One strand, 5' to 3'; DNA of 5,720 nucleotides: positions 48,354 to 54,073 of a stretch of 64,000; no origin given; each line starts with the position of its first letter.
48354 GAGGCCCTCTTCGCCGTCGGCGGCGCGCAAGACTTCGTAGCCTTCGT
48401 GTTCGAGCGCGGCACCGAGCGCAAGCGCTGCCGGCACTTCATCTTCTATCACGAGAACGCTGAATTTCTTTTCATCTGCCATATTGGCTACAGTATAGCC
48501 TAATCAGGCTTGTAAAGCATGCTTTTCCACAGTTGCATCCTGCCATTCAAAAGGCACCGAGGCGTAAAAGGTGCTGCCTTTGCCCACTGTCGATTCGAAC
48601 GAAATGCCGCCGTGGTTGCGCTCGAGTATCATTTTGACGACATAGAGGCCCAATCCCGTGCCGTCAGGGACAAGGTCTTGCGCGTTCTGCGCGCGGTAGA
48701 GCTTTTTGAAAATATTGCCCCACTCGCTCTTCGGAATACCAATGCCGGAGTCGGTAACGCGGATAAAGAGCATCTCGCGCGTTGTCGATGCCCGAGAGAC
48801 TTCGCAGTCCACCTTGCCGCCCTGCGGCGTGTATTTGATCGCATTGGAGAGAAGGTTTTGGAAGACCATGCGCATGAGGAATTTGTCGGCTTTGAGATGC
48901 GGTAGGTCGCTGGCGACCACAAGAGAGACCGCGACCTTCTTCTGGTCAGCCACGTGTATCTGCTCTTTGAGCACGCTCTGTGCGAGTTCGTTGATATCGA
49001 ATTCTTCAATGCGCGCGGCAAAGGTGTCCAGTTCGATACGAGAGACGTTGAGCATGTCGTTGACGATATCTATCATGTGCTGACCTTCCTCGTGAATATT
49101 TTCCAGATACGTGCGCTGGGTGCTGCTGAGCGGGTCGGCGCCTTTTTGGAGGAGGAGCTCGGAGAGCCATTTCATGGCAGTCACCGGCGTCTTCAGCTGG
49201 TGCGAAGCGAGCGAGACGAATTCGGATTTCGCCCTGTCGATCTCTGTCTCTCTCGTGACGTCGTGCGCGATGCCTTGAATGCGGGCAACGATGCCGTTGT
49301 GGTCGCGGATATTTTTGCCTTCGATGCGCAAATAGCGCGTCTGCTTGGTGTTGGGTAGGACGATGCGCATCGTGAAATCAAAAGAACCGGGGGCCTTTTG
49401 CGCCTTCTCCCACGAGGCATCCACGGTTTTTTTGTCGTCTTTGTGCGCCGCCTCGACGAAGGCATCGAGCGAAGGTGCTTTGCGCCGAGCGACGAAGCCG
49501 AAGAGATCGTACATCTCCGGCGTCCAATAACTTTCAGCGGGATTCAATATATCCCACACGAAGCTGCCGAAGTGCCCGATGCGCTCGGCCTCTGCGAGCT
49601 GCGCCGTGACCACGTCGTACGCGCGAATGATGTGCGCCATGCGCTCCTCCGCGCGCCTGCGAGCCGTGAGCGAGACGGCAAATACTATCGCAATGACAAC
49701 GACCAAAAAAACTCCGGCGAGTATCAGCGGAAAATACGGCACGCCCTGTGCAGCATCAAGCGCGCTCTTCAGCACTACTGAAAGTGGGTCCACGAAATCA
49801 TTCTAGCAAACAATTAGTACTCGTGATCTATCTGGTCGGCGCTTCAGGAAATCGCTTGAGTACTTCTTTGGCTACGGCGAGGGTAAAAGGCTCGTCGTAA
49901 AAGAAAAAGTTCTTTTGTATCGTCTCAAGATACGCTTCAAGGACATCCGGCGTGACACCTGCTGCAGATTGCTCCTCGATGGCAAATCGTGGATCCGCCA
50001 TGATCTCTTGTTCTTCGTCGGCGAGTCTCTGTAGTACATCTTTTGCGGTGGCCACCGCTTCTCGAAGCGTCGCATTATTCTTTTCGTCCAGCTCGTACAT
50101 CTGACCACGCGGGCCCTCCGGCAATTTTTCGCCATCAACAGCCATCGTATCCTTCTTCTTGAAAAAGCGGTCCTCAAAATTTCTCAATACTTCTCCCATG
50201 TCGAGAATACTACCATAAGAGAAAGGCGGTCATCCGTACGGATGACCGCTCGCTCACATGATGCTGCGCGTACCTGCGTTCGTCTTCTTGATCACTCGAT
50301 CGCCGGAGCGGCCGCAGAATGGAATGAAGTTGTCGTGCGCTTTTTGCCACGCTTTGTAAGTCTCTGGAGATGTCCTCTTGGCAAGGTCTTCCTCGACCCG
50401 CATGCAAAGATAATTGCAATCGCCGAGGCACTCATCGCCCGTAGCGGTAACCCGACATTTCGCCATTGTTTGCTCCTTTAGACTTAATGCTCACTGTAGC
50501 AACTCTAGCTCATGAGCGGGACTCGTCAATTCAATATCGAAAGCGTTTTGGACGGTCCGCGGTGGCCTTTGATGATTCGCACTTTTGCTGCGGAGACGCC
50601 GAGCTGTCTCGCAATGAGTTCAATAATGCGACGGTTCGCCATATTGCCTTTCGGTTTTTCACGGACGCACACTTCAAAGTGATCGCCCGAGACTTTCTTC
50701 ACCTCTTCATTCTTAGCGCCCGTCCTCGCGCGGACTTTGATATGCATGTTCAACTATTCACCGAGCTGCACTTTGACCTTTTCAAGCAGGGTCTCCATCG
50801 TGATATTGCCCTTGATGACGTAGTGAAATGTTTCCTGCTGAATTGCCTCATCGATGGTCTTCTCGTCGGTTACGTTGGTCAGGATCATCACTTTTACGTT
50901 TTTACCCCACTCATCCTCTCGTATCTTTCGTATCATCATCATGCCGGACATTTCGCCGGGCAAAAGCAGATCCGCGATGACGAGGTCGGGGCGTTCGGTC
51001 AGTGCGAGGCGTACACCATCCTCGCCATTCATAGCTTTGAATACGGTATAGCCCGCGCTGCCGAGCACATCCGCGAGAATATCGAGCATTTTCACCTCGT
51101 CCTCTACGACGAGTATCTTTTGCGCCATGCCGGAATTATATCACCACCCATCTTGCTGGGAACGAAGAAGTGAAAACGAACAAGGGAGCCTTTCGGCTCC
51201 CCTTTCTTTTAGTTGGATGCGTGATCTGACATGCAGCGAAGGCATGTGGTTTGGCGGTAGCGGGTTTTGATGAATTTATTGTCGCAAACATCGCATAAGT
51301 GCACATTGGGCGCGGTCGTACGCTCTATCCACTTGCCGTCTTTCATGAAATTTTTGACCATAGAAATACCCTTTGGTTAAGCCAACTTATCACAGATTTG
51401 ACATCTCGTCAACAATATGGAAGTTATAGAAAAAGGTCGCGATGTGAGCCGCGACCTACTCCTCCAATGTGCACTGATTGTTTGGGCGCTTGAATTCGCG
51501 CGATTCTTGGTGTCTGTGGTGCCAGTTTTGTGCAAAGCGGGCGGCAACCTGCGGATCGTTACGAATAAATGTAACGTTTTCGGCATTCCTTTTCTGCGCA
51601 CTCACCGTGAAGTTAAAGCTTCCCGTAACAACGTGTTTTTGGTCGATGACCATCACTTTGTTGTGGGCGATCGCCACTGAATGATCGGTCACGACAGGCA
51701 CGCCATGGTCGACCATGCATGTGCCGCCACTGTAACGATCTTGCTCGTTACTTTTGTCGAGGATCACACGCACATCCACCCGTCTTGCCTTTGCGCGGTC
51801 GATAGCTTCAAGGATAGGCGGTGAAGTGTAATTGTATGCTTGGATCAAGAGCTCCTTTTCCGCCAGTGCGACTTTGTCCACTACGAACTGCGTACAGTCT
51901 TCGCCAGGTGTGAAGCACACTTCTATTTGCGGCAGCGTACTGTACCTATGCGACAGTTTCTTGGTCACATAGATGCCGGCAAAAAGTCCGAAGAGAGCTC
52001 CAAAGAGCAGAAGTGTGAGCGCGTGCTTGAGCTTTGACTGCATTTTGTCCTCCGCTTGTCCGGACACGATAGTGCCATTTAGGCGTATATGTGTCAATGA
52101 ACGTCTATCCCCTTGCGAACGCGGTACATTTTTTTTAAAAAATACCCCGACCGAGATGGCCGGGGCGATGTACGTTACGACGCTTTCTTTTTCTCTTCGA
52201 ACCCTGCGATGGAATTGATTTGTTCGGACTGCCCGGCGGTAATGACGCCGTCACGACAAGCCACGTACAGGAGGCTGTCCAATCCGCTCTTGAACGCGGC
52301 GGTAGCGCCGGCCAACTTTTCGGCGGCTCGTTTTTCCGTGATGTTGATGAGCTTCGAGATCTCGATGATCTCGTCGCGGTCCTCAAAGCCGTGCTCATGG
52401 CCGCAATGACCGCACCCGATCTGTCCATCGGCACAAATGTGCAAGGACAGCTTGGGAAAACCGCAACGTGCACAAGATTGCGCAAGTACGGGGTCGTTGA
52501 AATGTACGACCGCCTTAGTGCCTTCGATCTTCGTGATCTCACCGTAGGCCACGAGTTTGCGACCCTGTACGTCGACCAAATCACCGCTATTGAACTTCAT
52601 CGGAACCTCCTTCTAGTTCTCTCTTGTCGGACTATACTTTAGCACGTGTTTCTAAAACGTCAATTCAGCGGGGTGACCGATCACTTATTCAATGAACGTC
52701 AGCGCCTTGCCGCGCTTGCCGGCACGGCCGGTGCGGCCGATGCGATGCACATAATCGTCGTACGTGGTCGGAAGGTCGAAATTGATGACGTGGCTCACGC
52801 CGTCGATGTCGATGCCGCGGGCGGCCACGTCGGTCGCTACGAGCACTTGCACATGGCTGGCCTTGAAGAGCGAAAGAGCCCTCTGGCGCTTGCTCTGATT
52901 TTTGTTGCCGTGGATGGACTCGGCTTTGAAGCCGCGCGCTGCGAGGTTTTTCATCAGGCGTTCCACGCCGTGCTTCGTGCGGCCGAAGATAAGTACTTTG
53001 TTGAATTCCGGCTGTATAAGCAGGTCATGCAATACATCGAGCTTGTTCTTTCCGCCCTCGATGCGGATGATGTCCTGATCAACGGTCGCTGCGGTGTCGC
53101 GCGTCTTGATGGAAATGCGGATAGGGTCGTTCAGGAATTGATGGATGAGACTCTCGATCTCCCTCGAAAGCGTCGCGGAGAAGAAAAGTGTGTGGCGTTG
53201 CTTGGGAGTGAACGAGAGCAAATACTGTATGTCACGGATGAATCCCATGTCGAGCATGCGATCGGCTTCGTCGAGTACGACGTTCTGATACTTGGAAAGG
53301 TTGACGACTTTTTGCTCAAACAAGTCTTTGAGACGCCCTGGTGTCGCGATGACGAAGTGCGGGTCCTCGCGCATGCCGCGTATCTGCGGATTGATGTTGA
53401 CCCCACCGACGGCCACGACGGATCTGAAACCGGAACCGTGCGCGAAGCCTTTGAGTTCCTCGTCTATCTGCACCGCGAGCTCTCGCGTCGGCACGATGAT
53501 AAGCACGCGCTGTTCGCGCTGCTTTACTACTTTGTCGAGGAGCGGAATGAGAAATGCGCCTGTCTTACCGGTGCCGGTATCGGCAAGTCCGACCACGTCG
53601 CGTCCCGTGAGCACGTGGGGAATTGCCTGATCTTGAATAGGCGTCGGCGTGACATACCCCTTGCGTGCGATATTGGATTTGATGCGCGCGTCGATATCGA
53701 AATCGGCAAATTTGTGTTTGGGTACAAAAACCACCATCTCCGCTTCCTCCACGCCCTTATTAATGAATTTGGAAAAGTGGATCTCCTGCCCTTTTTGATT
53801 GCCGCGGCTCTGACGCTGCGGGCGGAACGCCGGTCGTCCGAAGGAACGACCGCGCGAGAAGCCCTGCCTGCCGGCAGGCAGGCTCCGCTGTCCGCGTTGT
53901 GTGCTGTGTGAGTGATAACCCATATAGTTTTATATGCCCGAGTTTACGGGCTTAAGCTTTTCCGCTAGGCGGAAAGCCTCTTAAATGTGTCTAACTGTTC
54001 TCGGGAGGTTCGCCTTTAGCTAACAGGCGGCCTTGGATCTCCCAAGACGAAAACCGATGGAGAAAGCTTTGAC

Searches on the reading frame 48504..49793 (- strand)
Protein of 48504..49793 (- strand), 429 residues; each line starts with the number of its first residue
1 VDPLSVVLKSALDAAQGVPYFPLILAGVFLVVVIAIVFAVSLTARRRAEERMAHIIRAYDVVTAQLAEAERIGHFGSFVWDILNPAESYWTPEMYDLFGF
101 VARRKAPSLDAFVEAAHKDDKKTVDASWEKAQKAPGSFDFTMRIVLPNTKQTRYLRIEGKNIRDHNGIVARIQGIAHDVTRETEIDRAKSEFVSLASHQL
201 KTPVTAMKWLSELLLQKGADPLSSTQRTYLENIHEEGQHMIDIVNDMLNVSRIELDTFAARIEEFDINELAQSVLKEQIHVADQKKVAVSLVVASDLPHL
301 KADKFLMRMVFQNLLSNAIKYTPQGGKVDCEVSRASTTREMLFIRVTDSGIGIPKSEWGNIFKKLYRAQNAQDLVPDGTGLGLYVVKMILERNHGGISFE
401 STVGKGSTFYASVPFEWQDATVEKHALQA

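Call 82: search_protein_families(library=pfam, proteins=[window:48504-49793:-], max_evalue=0.00001)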
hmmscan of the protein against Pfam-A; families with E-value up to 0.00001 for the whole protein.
window:48504-49793:- (429 aa): 3 families
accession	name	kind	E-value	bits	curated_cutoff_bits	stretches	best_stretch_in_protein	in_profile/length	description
PF02518.31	HATPase_c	-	3e-23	82.8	26.4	1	305-415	4-109/111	Histidine kinase-, DNA gyrase B-, and HSP90-like ATPase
PF00512.31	HisKA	-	2.6e-17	63.1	26.9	1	188-254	1-64/66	His Kinase A (phospho-acceptor) domain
PF08447.18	PAS_3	-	1.8e-08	35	25.6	1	89-176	3-89/89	PAS fold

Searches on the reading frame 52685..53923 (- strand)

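Call 82: search_protein_families(library=pfam, proteins=[window:52685-53923:-], max_evalue=0.00001)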
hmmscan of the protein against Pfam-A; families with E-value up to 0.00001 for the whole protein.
window:52685-53923:- (412 aa): 3 families
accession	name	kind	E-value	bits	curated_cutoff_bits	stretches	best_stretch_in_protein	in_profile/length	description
PF00270.35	DEAD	-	2.4e-47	161.2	26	1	94-258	1-166/167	DEAD/DEAH box helicase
PF00271.37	Helicase_C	-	2e-33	115.4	23.5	1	294-402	2-110/110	Helicase conserved C-terminal domain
PF04851.21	ResIII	-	2.2e-08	34.6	22.5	1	111-253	27-163/164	Type III restriction enzyme, res subunit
